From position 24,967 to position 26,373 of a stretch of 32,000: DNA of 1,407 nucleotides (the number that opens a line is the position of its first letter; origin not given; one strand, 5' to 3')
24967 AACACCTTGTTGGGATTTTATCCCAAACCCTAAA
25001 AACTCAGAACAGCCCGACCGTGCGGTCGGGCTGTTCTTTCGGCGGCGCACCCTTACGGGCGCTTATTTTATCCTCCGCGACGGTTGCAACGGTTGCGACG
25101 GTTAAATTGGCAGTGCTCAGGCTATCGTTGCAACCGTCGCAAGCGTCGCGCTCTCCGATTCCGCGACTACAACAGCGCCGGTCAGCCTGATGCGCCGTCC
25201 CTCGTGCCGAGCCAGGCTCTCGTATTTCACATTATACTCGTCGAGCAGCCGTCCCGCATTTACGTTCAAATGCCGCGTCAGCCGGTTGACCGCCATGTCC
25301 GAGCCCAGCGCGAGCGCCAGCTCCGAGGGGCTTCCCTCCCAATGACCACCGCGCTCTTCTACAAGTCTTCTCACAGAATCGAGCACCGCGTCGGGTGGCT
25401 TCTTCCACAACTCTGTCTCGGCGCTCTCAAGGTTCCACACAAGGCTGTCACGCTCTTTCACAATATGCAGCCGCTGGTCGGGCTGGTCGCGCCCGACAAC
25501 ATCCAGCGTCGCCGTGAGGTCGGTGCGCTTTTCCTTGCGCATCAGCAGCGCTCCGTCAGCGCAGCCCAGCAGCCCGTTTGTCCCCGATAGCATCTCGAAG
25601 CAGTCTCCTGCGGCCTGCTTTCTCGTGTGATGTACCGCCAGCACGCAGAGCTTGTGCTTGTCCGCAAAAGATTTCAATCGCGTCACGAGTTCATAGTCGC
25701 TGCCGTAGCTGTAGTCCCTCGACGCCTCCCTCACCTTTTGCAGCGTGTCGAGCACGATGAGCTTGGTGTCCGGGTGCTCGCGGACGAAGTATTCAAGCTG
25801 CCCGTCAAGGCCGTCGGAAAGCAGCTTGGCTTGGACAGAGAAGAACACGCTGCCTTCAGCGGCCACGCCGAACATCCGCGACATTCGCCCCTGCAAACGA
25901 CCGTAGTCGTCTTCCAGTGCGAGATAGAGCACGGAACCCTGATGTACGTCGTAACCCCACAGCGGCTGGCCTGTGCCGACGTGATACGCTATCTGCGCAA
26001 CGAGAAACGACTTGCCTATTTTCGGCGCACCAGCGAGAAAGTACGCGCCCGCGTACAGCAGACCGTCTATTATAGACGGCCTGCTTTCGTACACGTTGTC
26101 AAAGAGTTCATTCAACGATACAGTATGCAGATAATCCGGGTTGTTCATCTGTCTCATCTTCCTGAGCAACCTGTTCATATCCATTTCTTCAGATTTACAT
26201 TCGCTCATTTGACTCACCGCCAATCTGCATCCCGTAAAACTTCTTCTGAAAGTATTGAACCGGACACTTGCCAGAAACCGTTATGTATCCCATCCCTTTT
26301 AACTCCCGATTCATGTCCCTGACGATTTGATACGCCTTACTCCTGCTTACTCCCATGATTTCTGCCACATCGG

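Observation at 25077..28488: The island core is organised like a phage-inducible chromosomal island but lacks any packaging, capsid-interference or transfer genes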

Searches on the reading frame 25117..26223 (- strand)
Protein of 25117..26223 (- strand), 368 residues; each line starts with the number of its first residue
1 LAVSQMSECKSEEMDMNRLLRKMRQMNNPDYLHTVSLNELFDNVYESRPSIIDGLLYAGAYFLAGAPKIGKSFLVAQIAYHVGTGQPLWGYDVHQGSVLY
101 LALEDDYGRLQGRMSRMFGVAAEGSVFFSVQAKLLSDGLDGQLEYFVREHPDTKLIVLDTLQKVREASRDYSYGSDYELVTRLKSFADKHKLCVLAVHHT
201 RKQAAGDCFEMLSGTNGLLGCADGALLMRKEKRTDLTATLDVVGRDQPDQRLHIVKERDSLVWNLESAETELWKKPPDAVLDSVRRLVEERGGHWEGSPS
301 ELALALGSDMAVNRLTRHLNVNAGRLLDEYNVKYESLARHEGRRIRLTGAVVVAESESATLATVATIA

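Call 7: search_protein_families(library=pfam, proteins=[window:25117-26223:-], max_evalue=0.01)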
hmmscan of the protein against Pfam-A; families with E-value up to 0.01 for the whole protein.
window:25117-26223:- (368 aa): 1 family
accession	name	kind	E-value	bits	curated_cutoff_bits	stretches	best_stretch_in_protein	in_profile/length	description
PF13481.12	AAA_25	-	6.4e-28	98.1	27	1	41-204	15-194/195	AAA domain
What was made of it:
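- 25117..26208 (-): rep: SF4 (DnaB/RepA-like) helicase with a C-terminal winged-helix-like domain, 363 aa from the ATG at 26208. AAA_25 E 6.4e-28 (call 7).
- Checked: AAA_25 ATPase: 25117-26208(-), E 6.4e-28 (call 7).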

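Call 13: search_protein_families(library=phrogs, proteins=[window:25117-26223:-], max_evalue=0.01)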
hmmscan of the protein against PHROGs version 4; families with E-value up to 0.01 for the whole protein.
window:25117-26223:- (368 aa): 12 families
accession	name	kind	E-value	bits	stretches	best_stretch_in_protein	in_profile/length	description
phrog_239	-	DNA, RNA and nucleotide metabolism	8.8e-17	62.3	1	52-259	352-576/801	DNA primase/helicase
phrog_906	-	DNA, RNA and nucleotide metabolism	2.5e-16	60.6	1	46-250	514-715/872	DNA polymerase/primase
phrog_6357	-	unknown function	2.8e-13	50.8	1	62-308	35-266/321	-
phrog_3123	-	unknown function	6.1e-13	49.2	1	51-233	333-541/583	-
phrog_1284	-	unknown function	2.8e-12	47.6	1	52-206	28-190/306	-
phrog_2597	-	DNA, RNA and nucleotide metabolism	1.4e-11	44.7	1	25-114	334-423/747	DNA primase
phrog_6012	-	DNA, RNA and nucleotide metabolism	3.8e-09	37.3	1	59-206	149-299/447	DNA helicase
phrog_243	-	DNA, RNA and nucleotide metabolism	7.6e-08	32.6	1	143-220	132-213/273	DnaB-like replicative helicase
phrog_19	-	DNA, RNA and nucleotide metabolism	1.1e-07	32.2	1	142-259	446-560/621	DnaB-like replicative helicase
phrog_2850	-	unknown function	7.1e-07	29.5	1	62-108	162-208/465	-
phrog_13004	-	unknown function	1.6e-06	28.2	1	58-235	133-328/363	-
phrog_3228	-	DNA, RNA and nucleotide metabolism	0.00022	20.7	0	39-104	351-420/766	replicative helicase-primase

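Call 14: search_protein_families(library=ncbifam, proteins=[window:25117-26223:-], max_evalue=0.01)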
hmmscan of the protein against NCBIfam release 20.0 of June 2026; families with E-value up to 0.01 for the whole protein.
window:25117-26223:- (368 aa): 1 family
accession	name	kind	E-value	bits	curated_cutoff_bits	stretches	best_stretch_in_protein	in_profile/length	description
TIGR00416.1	sms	equivalog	0.0068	15.2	403.05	1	54-205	90-226/454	DNA repair protein RadA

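Call 16: find_homologous_proteins(query=window:25117-26223:-, max_evalue=0.00001)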
Query window:25117-26223:- (368 aa): 7957 proteins with E <= 0.00001 among 8000 candidates; the best 120 are listed.
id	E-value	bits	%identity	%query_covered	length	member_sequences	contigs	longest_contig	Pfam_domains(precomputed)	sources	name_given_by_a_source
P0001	2.3e-239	812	98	100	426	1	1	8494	PF13481.13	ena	-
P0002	6.9e-233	790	97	99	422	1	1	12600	PF13481.13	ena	-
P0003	6.2e-232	787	96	99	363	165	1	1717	PF13481.13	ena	-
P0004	9.1e-229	777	97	96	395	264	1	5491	PF13481.13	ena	-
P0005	4.1e-228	774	97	96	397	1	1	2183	PF13481.13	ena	-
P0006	5.5e-227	771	95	99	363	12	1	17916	PF13481.13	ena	-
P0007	2.7e-220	749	93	99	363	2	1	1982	PF13481.13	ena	-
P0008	1.0e-219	747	95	93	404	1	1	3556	PF13481.13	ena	-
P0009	1.4e-208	710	87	99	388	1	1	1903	PF13481.13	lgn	-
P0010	8.9e-204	694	89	94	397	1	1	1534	PF13481.13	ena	-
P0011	8.1e-199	678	89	96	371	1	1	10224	PF13481.13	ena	-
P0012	2.6e-197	673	85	96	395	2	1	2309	PF13481.13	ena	-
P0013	1.1e-189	648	81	96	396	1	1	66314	PF13481.13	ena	-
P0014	9.4e-185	632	81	93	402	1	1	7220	PF13481.13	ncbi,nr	ncbi:MAG TPA: AAA family ATPase [Candidatus Scatomorpha gallistercoris]|nr:AAA family ATPase [Candid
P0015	2.7e-181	621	61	90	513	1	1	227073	PF13173.13,PF03796.22,PF13481.13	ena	-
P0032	4.4e-148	511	65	94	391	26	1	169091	PF13481.13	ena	-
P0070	3.2e-145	502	64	94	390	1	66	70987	PF03796.22,PF13481.13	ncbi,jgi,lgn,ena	-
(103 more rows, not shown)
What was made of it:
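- The rep family is very large (at least 7957 database proteins, call 16).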

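Call 18: find_encoding_contigs(protein=P0006, flank=10000, max_places=4)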
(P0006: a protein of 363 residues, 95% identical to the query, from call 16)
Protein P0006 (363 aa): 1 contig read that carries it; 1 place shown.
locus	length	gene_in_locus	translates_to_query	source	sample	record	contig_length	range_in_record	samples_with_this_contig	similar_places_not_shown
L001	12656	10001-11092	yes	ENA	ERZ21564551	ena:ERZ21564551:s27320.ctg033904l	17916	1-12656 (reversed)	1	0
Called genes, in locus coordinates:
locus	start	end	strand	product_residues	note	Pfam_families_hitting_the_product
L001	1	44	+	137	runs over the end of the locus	PF00583:Acetyltransf_1, PF13302:Acetyltransf_3 (weak), PF13673:Acetyltransf_10, PF13508:Acetyltransf_7, PF08445:FR47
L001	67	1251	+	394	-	PF00438:S-AdoMet_synt_N, PF02772:S-AdoMet_synt_M, PF02773:S-AdoMet_synt_C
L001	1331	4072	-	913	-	PF05569:Peptidase_M56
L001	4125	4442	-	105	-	-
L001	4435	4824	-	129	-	PF03965:Penicillinase_R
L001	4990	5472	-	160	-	PF04073:tRNA_edit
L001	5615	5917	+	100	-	-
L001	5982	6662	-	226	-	PF04239:DUF421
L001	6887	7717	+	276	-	PF00958:GMP_synt_C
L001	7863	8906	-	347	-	PF14657:Arm-DNA-bind_4, PF14659:Phage_int_SAM_3, PF00589:Phage_integrase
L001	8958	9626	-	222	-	PF12844:HTH_19 (weak), PF13560:HTH_31, PF01381:HTH_3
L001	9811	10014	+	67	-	-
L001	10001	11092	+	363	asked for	PF13481:AAA_25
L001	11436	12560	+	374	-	PF00149:Metallophos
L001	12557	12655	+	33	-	?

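Call 19: find_encoding_contigs(protein=P0013, flank=10000, max_places=3)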
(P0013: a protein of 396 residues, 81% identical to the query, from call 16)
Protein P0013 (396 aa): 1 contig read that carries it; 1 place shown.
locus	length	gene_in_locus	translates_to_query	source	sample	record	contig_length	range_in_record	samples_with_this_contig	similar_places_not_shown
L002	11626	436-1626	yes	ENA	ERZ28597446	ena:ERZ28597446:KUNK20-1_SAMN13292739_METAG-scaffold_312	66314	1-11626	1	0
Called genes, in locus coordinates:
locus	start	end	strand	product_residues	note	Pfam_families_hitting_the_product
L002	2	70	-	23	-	?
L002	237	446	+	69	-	PF12728:HTH_17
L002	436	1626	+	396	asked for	PF13481:AAA_25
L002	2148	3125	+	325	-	PF00356:LacI, PF13377:Peripla_BP_3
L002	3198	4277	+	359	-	PF12974:Phosphonate-bd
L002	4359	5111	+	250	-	PF00005:ABC_tran, PF13304:AAA_21 (faint)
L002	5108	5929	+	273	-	PF00528:BPD_transp_1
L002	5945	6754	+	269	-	PF00528:BPD_transp_1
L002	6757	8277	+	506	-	PF00149:Metallophos, PF02872:5_nucleotid_C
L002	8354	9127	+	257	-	PF00459:Inositol_P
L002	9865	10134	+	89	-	-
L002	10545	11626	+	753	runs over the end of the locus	PF00708:Acylphosphatase, PF07503:zf-HYPF, PF01300:Sua5_yciO_yrdC, PF17788:HypF_C, PF22521:HypF_C_2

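Call 20: find_encoding_contigs(protein=P0032, flank=10000, max_places=3)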
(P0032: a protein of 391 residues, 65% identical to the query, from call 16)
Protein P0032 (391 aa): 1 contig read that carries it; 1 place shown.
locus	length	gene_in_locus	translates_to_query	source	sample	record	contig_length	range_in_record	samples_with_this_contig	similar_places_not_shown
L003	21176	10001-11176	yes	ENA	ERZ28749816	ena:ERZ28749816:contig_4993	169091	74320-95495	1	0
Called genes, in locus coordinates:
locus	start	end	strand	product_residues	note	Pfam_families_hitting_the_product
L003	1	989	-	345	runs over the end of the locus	PF08463:EcoEI_R_C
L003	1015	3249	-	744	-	PF13643:DUF4145 (weak), PF04313:HSDR_N (weak), PF00270:DEAD, PF04851:ResIII, PF18766:SWI2_SNF2, PF00271:Helicase_C (weak)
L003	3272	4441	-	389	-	PF01420:Methylase_S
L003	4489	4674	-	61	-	-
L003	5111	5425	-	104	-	PF01170:UPF0020 (weak), PF02384:N6_Mtase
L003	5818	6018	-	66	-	PF12161:HsdM_N (weak)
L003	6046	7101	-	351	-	PF02661:Fic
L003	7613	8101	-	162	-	PF01381:HTH_3 (weak)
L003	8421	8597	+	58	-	-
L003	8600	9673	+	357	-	PF14657:Arm-DNA-bind_4, PF14659:Phage_int_SAM_3, PF00589:Phage_integrase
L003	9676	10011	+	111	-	PF21983:NikA-like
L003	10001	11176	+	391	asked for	PF13481:AAA_25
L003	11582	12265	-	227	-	-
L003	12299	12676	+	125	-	-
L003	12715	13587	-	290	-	PF00753:Lactamase_B (weak)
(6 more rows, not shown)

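Call 21: find_encoding_contigs(protein=P0070, flank=10000, max_places=6)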
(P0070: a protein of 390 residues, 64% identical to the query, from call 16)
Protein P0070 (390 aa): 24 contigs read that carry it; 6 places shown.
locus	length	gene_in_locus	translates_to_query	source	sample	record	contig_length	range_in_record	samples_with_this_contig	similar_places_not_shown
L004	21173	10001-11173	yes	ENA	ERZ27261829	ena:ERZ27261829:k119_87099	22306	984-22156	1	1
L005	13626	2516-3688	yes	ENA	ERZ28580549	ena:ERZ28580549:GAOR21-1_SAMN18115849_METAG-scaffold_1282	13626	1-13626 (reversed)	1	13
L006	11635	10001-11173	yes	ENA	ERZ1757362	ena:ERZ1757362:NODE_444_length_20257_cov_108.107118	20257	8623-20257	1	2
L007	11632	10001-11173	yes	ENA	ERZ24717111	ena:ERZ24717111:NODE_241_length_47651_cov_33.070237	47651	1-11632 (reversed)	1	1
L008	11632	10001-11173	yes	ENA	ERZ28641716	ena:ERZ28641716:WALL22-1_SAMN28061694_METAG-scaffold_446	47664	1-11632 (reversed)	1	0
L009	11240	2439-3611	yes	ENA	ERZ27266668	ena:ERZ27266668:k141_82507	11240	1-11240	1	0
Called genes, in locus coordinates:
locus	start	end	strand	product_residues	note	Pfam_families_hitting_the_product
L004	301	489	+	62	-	-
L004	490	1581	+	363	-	PF14657:Arm-DNA-bind_4, PF14659:Phage_int_SAM_3, PF00589:Phage_integrase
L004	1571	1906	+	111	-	PF21983:NikA-like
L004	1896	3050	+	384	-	PF13481:AAA_25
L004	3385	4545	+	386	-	PF01076:Mob_Pre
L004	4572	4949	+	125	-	PF14198:TnpV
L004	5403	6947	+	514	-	PF00005:ABC_tran, PF05729:NACHT (faint), PF08477:Roc (faint), PF13173:AAA_14 (faint), PF13304:AAA_21 (faint), PF13401:AAA_22 (faint), PF13521:AAA_28 (faint), PF00005:ABC_tran, +2 more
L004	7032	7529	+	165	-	PF10706:Aminoglyc_resit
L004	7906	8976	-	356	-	PF14657:Arm-DNA-bind_4, PF14659:Phage_int_SAM_3, PF00589:Phage_integrase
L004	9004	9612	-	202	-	PF01381:HTH_3, PF12844:HTH_19, PF13443:HTH_26 (weak), PF13560:HTH_31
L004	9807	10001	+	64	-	-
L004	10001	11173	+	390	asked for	PF13481:AAA_25, PF03796:DnaB_C (weak)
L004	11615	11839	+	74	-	PF13443:HTH_26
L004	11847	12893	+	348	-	PF02086:MethyltransfD12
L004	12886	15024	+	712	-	PF02384:N6_Mtase, PF07669:Eco57I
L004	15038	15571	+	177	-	-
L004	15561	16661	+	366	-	PF13191:AAA_16 (weak), PF13245:AAA_19 (faint), PF13401:AAA_22 (weak), PF07728:AAA_5 (weak)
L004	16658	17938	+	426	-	PF10117:McrBC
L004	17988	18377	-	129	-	PF14198:TnpV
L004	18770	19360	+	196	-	PF02417:Chromate_transp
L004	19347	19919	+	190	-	PF02417:Chromate_transp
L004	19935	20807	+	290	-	PF00126:HTH_1, PF03466:LysR_substrate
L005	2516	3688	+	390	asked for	PF13481:AAA_25, PF03796:DnaB_C (weak)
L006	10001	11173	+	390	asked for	PF13481:AAA_25, PF03796:DnaB_C (weak)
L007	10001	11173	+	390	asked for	PF13481:AAA_25, PF03796:DnaB_C (weak)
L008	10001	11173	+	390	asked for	PF13481:AAA_25, PF03796:DnaB_C (weak)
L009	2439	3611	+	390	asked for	PF13481:AAA_25, PF03796:DnaB_C (weak)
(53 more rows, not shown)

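Call 25: find_encoding_contigs(protein=P0002, flank=10000, max_places=3)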
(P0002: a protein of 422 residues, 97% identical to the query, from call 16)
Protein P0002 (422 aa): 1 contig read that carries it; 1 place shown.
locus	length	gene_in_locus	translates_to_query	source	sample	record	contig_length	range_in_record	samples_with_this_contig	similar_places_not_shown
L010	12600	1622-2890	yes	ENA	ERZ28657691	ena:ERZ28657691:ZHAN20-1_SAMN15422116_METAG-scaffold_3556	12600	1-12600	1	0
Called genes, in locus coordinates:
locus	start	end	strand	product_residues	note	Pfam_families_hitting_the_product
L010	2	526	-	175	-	?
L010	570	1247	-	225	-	PF01381:HTH_3, PF12844:HTH_19 (weak), PF13560:HTH_31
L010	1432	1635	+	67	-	-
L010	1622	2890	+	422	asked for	PF13481:AAA_25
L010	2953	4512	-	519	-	-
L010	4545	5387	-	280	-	PF00528:BPD_transp_1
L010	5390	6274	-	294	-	PF00528:BPD_transp_1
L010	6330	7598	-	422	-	PF01547:SBP_bac_1, PF13416:SBP_bac_8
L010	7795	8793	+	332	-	PF00356:LacI, PF00532:Peripla_BP_1, PF13407:Peripla_BP_4 (faint), PF13377:Peripla_BP_3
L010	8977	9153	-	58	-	PF19537:DUF6061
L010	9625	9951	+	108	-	-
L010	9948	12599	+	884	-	?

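Call 26: find_encoding_contigs(protein=P0001, flank=10000, max_places=3)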
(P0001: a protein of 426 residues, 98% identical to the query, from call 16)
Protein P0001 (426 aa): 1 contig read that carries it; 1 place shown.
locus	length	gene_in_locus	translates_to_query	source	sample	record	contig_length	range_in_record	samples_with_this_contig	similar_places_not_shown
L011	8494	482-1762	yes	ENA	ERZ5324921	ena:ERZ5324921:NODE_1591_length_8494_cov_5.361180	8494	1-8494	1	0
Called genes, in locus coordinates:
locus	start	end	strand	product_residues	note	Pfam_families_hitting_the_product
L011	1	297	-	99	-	?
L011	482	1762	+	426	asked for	PF13481:AAA_25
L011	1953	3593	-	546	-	PF02903:Alpha-amylase_N, PF00128:Alpha-amylase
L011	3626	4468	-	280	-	PF00528:BPD_transp_1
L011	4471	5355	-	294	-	PF00528:BPD_transp_1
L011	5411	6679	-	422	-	PF01547:SBP_bac_1, PF13416:SBP_bac_8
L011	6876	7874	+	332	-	PF00356:LacI, PF00532:Peripla_BP_1, PF13407:Peripla_BP_4 (faint), PF13377:Peripla_BP_3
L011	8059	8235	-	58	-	PF19537:DUF6061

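Call 28: search_dna_similar(query=window:25117-26223:-, collection=plasmids, mode=protein, max_rows=25)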
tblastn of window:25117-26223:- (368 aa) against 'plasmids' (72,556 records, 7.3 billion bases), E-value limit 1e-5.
Records with a match: 8; places in all: 10; records where one place covers at least 80% of the query: 4.
Best place of each record, by identity: <60% 8.
By first word of the organism name: Subdoligranulum 2; Enterococcus 2; Tsukamurella 1; Caldicellulosiruptor 1; Nonomuraea 1; Ruegeria 1.
By predicted mobility (MOB-suite, as given by PLSDB): non-mobilizable 6; mobilizable 2.
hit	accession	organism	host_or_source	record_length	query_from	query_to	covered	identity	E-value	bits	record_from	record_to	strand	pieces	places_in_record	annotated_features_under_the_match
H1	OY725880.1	Subdoligranulum variabile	-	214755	5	348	93%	57.1%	4e-122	395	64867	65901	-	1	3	none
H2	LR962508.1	Enterococcus faecalis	-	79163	32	347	86%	39.5%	8e-54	198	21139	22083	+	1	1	none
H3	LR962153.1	Enterococcus faecalis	-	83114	32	347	86%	39.5%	8e-54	198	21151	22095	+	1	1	none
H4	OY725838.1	Subdoligranulum variabile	-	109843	32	348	86%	37.7%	2e-44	170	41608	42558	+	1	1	record has no annotation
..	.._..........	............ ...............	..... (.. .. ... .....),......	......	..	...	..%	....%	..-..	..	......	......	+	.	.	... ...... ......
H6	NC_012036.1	Caldicellulosiruptor bescii DSM 6725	-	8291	68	315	67%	27.1%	2e-11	73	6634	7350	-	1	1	AAA family ATPase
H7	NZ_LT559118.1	Nonomuraea gerenzanensis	-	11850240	67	271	47%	34.9%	2e-16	111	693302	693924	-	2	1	none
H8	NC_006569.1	Ruegeria pomeroyi DSS-3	-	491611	67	227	44%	29.3%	9e-6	56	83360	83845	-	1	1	AAA family ATPase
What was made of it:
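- Tried and rejected: It held only distant or unannotated matches (call 28).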

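Call 29: search_dna_similar(query=window:25117-26223:-, collection=phages, mode=protein, max_rows=25)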
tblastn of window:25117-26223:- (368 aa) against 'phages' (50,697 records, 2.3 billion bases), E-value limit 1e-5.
Records with a match: 8; places in all: 8; records where one place covers at least 80% of the query: 3.
Best place of each record, by identity: <60% 8.
By first word of the organism name: Bacteriophage 6; Streptococcus 1; Roseobacter 1.
By host as written in the record: - 6; Streptococcus suis ZKB4 1; Roseobacter sp. FZCC1911 1.
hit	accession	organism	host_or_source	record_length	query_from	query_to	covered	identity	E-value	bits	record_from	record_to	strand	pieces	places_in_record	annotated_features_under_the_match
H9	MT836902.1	Bacteriophage sp.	human fecal samples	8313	28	348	87%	54.0%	3e-105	345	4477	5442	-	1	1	record has no annotation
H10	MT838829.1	Bacteriophage sp.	human fecal samples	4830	32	347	86%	54.5%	4e-103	338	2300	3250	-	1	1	record has no annotation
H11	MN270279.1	Streptococcus phage phi-SsuZKB4_rum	Streptococcus suis ZKB4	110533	32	347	86%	39.2%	3e-54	197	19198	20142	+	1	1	hypothetical protein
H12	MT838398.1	Bacteriophage sp.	human fecal samples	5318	67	358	79%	32.8%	2e-41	160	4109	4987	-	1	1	record has no annotation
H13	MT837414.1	Bacteriophage sp.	human fecal samples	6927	22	239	59%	36.3%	7e-29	123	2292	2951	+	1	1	record has no annotation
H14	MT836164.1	Bacteriophage sp.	human fecal samples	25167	67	302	64%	32.1%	2e-33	137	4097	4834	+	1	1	record has no annotation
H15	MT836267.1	Bacteriophage sp.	human fecal samples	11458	46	255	57%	35.3%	9e-19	94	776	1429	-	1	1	record has no annotation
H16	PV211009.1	Roseobacter phage CRP-701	Roseobacter sp. FZCC1911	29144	67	230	45%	29.0%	3e-9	64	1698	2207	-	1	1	DNA primase/helicase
